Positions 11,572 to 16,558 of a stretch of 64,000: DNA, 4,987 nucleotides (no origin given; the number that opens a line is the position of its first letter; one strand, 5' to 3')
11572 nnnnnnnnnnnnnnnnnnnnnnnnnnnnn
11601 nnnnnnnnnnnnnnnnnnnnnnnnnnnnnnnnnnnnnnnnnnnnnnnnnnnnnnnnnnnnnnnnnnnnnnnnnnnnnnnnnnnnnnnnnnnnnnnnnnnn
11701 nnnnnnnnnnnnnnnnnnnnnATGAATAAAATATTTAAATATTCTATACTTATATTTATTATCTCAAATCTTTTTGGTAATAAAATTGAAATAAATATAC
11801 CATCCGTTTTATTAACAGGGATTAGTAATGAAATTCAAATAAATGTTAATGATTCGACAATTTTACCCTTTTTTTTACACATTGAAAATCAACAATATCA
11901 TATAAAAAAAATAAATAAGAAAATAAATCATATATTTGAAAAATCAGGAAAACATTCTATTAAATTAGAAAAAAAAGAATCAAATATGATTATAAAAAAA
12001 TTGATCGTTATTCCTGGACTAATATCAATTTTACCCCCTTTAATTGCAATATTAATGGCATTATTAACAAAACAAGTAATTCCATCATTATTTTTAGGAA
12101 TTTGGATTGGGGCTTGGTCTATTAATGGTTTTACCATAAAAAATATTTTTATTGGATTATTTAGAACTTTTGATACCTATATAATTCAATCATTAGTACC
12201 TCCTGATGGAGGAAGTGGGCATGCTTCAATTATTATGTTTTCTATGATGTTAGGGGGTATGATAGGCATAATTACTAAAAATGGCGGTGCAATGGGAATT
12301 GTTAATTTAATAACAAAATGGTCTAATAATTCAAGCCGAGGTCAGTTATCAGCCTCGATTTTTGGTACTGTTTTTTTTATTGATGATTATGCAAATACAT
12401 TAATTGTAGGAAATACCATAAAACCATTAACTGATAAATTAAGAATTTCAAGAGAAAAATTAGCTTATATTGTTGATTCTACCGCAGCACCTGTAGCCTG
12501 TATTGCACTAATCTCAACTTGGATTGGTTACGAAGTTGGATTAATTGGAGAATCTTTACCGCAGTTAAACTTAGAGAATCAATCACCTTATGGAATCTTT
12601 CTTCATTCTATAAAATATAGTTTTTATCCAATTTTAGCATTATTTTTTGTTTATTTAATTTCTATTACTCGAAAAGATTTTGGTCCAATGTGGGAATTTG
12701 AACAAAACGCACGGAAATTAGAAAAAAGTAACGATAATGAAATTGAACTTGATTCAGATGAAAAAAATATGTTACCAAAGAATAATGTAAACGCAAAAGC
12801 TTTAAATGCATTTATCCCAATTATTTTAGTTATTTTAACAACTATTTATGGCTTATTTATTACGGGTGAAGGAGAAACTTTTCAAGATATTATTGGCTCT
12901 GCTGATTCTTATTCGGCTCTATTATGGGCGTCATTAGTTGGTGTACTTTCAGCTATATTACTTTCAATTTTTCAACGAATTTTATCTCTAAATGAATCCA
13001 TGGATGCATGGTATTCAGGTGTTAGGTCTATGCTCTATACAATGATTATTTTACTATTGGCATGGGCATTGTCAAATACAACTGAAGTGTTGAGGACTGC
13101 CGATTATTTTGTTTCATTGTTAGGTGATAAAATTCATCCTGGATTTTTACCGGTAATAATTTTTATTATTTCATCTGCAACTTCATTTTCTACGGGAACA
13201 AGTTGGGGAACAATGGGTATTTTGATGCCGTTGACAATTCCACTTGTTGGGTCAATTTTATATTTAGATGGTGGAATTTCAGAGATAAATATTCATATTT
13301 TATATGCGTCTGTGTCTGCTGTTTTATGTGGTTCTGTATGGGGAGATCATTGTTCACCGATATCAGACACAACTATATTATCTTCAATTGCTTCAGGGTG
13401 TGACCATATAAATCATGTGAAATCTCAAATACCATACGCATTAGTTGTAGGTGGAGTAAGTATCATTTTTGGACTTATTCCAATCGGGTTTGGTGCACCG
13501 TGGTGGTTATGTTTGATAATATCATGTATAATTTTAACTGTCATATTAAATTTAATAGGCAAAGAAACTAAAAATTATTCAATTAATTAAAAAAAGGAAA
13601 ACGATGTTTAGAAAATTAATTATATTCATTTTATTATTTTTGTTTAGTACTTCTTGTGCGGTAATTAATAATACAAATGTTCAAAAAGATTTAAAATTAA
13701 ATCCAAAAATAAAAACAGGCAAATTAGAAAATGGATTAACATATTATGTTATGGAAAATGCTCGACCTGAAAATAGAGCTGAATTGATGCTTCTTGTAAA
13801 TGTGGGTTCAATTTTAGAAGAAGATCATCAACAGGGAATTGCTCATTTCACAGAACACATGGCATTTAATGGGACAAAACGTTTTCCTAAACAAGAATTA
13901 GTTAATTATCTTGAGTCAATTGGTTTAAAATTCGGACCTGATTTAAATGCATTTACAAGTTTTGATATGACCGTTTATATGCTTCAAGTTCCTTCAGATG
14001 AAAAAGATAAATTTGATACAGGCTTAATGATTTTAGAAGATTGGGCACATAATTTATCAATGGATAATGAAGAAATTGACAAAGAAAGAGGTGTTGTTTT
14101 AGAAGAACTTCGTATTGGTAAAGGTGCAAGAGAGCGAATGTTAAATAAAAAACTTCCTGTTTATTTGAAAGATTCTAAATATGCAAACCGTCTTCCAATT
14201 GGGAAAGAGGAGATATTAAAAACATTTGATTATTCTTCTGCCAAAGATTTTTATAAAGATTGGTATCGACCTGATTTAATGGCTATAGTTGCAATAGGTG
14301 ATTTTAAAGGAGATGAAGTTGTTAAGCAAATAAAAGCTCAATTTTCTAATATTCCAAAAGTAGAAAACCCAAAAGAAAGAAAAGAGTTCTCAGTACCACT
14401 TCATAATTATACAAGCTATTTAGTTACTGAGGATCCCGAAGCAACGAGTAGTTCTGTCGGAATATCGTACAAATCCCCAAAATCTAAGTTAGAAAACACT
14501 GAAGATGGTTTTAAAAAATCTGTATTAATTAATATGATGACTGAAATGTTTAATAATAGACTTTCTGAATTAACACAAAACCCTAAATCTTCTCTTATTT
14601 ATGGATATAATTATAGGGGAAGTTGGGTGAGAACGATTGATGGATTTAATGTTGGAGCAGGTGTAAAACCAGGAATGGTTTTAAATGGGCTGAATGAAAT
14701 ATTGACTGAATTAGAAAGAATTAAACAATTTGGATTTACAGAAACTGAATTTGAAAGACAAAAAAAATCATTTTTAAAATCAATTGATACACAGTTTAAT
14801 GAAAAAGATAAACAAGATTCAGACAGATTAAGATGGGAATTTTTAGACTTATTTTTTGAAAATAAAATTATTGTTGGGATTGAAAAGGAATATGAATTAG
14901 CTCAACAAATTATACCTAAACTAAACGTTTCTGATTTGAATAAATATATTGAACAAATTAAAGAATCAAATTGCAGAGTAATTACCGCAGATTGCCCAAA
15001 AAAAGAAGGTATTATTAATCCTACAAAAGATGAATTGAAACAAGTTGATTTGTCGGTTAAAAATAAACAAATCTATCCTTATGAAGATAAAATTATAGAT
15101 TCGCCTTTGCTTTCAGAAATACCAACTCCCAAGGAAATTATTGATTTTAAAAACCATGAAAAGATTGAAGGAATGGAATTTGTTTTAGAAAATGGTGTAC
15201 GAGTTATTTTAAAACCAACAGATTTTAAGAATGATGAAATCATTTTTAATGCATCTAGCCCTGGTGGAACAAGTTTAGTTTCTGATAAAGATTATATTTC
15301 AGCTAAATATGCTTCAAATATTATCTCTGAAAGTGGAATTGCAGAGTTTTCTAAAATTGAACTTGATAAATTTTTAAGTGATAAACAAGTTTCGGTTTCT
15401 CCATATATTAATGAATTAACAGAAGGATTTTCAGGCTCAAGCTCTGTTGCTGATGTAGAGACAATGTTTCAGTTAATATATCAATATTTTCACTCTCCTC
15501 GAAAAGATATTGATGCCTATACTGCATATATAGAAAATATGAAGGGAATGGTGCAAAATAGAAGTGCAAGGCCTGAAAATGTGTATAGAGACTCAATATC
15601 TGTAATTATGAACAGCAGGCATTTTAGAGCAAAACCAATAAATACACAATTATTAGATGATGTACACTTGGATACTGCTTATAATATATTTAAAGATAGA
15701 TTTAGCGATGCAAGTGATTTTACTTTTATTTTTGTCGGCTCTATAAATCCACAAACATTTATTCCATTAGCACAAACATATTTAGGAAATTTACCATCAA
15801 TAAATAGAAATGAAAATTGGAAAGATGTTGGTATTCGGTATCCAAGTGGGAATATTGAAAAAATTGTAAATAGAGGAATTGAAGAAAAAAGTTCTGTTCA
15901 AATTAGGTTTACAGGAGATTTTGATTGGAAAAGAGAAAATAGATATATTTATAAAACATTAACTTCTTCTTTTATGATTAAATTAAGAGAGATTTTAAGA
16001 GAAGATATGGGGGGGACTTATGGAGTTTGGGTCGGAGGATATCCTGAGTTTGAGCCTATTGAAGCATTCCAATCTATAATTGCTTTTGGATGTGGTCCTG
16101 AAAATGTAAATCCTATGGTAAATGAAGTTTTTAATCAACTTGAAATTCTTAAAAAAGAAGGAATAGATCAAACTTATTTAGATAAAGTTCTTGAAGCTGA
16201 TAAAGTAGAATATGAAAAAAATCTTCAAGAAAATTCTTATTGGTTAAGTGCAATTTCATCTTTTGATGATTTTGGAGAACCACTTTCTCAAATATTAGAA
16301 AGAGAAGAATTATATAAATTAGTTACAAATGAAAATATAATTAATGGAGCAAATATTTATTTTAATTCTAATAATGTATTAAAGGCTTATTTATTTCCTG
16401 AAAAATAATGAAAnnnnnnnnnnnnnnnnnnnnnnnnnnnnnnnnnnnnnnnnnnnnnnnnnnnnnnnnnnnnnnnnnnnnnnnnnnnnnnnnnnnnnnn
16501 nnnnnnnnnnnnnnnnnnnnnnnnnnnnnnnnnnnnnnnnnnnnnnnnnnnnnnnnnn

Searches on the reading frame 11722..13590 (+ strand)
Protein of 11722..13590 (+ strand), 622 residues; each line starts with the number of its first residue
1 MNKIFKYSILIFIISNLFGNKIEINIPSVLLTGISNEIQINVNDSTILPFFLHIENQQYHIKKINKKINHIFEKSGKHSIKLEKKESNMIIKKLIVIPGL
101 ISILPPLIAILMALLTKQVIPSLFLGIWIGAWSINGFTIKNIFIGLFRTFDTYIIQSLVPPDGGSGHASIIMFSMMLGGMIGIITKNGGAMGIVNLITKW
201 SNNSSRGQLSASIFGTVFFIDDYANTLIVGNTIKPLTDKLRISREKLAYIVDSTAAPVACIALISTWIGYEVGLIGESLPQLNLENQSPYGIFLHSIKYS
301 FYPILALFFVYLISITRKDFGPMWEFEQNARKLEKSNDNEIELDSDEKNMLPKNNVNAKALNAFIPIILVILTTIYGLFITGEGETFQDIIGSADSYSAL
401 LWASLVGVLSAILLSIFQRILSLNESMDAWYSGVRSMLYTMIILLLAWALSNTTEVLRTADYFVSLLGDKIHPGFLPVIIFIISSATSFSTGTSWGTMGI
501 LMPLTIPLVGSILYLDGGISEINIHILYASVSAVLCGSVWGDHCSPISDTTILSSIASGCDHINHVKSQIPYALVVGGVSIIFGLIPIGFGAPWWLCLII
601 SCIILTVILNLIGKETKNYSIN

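Call 48: search_protein_families(library=pfam, proteins=[window:11722-13590:+], max_evalue=0.00001)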
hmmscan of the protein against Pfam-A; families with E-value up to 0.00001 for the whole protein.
window:11722-13590:+ (622 aa): 1 family
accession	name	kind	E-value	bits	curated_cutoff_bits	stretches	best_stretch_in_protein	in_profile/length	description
PF03553.21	Na_H_antiporter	-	2.3e-53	181.9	23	1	258-583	1-298/303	Na+/H+ antiporter family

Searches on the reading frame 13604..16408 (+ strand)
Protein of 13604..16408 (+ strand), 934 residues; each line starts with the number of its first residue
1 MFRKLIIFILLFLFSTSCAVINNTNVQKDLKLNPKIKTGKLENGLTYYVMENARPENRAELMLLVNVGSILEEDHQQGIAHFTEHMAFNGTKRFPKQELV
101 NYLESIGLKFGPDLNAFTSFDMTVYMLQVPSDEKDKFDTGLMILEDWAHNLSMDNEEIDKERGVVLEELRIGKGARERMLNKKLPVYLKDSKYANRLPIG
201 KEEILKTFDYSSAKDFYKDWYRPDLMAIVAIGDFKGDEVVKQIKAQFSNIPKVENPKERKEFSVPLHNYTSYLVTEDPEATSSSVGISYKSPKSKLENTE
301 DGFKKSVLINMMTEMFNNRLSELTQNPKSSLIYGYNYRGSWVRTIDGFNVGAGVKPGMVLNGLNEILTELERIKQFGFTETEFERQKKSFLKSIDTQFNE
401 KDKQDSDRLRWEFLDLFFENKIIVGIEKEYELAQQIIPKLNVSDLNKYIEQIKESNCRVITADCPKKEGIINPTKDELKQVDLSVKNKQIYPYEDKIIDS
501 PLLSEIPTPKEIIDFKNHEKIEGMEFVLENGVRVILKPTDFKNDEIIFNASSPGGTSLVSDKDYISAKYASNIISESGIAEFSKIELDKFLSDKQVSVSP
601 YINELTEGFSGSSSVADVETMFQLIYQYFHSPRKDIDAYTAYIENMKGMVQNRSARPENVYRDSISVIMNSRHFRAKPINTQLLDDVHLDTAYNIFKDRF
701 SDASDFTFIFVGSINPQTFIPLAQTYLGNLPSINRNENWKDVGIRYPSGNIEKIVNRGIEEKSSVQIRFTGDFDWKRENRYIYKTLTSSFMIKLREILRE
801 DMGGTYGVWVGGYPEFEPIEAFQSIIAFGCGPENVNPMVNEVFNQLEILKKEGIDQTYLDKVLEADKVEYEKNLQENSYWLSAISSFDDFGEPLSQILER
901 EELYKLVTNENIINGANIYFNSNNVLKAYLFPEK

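Call 48: search_protein_families(library=pfam, proteins=[window:13604-16408:+], max_evalue=0.00001)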
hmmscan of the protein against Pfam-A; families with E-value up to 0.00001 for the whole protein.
window:13604-16408:+ (934 aa): 2 families
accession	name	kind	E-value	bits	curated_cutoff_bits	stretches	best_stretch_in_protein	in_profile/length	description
PF05193.26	Peptidase_M16_C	-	5.8e-40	137.5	23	2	208-389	2-180/181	Peptidase M16 inactive domain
PF00675.25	Peptidase_M16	-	3.8e-30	105.2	22.3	1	49-170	3-117/149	Insulinase (Peptidase family M16)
